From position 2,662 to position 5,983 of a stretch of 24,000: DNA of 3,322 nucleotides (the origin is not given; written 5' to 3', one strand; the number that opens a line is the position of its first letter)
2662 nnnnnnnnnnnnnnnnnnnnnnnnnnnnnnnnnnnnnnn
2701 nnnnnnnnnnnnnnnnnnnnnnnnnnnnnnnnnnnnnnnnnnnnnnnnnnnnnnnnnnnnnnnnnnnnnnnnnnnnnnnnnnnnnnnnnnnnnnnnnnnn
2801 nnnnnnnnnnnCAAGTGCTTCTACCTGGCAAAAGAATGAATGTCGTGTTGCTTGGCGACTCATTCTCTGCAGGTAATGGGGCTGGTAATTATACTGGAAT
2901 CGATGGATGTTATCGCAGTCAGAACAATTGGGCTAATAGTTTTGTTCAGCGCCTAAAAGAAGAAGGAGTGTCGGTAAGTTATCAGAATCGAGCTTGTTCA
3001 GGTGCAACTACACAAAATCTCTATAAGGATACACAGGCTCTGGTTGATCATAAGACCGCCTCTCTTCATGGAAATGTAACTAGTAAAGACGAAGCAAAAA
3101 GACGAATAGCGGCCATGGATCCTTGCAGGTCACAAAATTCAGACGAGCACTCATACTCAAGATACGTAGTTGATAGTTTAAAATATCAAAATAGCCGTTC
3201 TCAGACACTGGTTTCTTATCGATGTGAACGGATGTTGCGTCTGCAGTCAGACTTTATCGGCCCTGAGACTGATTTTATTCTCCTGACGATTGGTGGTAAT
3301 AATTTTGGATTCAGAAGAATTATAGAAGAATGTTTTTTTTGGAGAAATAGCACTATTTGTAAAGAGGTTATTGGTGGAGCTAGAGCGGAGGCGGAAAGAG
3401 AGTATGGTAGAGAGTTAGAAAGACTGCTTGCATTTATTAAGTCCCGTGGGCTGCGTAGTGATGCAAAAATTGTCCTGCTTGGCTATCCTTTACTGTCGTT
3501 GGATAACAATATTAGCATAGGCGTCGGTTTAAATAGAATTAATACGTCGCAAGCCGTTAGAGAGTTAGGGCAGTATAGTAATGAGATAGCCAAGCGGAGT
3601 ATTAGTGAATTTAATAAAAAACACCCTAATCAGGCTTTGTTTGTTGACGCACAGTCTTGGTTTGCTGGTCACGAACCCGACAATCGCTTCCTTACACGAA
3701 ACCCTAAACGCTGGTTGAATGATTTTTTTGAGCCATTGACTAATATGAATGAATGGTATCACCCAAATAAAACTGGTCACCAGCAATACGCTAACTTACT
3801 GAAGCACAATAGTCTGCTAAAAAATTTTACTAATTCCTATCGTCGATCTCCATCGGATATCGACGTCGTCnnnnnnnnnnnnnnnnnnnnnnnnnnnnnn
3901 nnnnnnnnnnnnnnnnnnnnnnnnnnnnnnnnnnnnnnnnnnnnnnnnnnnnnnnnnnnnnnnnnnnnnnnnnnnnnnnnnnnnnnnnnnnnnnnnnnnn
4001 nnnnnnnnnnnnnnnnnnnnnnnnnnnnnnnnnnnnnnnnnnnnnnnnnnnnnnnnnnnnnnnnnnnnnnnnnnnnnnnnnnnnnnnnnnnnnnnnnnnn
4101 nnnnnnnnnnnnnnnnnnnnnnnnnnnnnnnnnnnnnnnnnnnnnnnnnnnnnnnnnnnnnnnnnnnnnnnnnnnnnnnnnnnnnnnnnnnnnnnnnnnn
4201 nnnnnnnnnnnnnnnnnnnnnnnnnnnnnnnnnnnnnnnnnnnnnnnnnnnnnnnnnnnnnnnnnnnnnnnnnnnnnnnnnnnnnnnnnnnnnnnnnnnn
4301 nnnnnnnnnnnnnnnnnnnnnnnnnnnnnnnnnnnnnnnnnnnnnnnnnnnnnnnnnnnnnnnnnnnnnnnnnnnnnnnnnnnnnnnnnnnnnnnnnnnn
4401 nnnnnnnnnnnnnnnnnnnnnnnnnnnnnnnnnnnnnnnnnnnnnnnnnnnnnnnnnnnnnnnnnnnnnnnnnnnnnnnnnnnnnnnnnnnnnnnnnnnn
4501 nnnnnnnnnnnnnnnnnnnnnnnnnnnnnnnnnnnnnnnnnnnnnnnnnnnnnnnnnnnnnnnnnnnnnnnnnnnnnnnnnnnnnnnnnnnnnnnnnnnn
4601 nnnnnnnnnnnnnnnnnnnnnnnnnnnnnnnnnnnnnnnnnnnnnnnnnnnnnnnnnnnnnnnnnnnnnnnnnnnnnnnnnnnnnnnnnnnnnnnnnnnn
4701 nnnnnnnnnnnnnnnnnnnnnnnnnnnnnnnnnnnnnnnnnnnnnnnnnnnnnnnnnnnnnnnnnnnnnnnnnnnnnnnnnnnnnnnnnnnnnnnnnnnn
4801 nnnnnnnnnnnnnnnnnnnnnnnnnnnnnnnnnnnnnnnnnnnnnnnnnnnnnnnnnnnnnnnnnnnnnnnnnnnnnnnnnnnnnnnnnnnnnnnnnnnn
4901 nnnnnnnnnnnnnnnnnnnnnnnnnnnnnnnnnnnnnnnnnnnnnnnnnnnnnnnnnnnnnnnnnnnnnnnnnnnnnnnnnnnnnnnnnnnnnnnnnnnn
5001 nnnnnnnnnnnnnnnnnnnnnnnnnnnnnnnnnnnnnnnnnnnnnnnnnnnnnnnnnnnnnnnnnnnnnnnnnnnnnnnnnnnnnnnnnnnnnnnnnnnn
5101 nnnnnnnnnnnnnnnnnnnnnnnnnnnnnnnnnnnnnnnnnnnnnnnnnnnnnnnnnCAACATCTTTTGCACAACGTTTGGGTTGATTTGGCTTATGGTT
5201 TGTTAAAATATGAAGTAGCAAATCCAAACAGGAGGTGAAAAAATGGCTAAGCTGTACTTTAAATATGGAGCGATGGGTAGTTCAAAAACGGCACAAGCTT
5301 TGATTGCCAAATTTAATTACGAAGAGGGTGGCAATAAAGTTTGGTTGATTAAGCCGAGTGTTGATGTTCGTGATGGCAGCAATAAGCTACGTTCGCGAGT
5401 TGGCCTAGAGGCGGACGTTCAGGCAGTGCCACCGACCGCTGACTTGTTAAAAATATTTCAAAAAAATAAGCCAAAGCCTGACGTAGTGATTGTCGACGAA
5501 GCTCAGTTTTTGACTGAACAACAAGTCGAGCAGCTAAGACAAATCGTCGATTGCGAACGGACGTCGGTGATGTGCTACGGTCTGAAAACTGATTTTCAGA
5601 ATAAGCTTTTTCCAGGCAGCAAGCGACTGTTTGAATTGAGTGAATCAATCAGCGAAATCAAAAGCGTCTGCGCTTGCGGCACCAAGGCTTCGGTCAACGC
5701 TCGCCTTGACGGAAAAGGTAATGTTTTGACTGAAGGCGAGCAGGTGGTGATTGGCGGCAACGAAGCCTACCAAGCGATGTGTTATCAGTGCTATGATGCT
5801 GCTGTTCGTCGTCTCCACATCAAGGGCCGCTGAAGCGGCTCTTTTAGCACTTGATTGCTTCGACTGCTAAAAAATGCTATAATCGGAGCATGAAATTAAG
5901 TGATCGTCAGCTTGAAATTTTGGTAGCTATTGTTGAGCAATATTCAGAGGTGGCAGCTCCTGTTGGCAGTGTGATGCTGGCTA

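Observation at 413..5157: Orphan cassette array upstream of a lipase-adhesin gene: [promoter + anchored small protein + 5' lipase module] x3, only the last copy complete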

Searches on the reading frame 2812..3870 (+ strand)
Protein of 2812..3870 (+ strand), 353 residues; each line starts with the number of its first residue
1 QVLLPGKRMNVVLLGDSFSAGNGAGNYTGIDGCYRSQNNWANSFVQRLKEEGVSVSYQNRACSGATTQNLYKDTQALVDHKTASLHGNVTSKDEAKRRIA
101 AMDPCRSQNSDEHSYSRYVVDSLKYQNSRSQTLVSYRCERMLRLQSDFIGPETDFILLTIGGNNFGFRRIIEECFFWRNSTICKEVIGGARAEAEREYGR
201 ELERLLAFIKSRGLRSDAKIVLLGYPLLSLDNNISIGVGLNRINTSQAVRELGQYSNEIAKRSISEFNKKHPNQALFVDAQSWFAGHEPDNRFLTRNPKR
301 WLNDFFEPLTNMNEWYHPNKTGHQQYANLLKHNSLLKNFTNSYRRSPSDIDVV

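Call 84: search_solved_structures(query=window:2812-3870:+, max_evalue=0.01, show_alignments=1)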
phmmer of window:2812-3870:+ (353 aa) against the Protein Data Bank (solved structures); distinct sequences matched with E-value up to 0.01: 3.
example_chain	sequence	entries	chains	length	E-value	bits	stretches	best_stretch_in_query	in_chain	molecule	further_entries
5mal_A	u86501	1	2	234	1.1e-11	47.8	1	149-324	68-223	Lipase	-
4hyq_A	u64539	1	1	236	2.4e-09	40.2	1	147-322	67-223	phospholipase A1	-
1esc_A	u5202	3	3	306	0.00012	24.7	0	144-175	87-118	ESTERASE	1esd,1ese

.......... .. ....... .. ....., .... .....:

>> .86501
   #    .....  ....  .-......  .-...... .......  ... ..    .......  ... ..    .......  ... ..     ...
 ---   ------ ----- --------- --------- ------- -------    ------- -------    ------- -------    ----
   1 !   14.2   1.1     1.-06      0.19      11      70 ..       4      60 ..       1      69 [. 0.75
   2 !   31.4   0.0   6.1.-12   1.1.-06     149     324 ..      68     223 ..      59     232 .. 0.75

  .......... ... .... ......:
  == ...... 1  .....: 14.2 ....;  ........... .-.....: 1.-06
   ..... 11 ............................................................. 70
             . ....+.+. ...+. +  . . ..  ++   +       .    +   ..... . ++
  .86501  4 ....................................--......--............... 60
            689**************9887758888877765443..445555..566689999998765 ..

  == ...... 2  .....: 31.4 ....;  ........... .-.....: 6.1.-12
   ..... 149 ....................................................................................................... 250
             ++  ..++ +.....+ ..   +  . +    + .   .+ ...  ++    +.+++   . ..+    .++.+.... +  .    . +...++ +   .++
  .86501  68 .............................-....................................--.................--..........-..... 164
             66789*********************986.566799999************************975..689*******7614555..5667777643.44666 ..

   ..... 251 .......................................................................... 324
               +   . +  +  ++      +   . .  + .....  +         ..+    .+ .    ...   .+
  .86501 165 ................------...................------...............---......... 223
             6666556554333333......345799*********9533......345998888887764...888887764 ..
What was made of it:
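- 2686..5157 (+): L3, the complete 823-aa surface protein: signal peptide, SGNH lipase (about aa 53-371), VWA (about 394-508), PKD (about 586-667), a TSP3 repeat (about 673-693), and a C-terminal transmembrane anchor followed by RYRKRI. The closest solved structures are the Streptomyces rimosus lipase 5MAL, phospholipase A1 4HYQ and S. scabies esterase 1ESC (call 84).
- Closest known: Extracellular SGNH lipases and phospholipases of Streptomyces. Same: The catalytic domain of L3 matches these at E = 1e-11, 2e-9 and 1e-4 (call 84).
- The block V region WYHPN aligns with 5MAL near L3 residue 360 (call 84).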

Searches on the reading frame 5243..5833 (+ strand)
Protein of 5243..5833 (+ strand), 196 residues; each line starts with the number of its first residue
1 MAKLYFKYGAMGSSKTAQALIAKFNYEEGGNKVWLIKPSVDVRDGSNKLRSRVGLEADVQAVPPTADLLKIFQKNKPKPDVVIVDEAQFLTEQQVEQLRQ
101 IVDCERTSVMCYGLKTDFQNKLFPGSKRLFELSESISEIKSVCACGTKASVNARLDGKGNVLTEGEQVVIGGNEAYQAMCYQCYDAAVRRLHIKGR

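Call 61: search_protein_families(library=ncbifam, proteins=[window:5243-5833:+], max_evalue=0.001)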
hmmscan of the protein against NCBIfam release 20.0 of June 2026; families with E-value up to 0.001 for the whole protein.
window:5243-5833:+ (196 aa): 5 families
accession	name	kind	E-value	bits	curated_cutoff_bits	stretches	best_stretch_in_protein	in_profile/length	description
NF003300.0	PRK04296.1-5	equivalog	7.2e-66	221.7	195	1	1-188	1-191/194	thymidine kinase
NF003299.0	PRK04296.1-4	equivalog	3.2e-51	173.9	284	1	1-185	1-185/191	thymidine kinase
NF003298.0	PRK04296.1-3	equivalog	6.1e-47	159.9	375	1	1-189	1-191/205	thymidine kinase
NF003297.0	PRK04296.1-2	equivalog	4.4e-40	137.6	252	1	1-194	1-195/216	thymidine kinase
NF003296.0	PRK04296.1-1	equivalog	6.8e-29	101.3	183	1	9-187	15-190/195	thymidine kinase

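Call 73: find_encoding_contigs(protein=window:5243-5833:+, flank=6000, max_places=10)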
Protein window:5243-5833:+ (196 aa): 23 contigs read that carry it; 10 places shown.
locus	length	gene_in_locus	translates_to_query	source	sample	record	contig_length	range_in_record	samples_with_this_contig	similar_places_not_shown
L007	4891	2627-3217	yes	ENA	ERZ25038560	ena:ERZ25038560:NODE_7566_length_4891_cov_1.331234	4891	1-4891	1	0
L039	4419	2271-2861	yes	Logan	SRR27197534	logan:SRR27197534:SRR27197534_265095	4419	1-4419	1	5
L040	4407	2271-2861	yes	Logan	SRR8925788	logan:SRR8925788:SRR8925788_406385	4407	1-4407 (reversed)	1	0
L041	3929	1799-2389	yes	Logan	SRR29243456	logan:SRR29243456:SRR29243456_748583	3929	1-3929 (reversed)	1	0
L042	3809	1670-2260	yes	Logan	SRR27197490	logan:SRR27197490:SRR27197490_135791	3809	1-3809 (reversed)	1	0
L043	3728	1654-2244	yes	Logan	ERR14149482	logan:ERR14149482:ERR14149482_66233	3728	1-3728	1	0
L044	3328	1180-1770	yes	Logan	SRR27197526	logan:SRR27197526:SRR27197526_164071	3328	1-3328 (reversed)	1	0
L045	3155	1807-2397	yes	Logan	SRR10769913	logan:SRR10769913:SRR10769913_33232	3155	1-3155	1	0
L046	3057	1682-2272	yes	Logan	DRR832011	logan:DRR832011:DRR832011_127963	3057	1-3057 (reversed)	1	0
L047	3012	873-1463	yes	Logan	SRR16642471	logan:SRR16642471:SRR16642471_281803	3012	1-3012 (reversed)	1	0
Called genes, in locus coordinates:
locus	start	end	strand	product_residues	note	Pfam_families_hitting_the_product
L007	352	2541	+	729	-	PF13472:Lipase_GDSL_2 (faint), PF25106:VWA_4, PF18911:PKD_4 (faint)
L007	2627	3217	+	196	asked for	PF00265:TK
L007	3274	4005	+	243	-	PF03444:WHD_HrcA (weak), PF08220:HTH_DeoR (weak), PF01628:HrcA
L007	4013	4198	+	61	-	-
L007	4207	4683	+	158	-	PF01025:GrpE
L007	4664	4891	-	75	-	?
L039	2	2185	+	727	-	?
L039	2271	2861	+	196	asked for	PF00265:TK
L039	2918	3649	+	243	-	PF03444:WHD_HrcA (weak), PF08220:HTH_DeoR (weak), PF01628:HrcA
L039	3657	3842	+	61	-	-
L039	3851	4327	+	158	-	PF01025:GrpE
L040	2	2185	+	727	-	?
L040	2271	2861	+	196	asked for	PF00265:TK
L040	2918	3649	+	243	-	PF03444:WHD_HrcA (weak), PF08220:HTH_DeoR (weak), PF01628:HrcA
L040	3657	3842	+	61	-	-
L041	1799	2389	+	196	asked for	PF00265:TK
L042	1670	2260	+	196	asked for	PF00265:TK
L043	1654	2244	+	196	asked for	PF00265:TK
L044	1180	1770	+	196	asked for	PF00265:TK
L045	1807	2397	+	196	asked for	PF00265:TK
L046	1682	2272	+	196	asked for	PF00265:TK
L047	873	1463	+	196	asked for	PF00265:TK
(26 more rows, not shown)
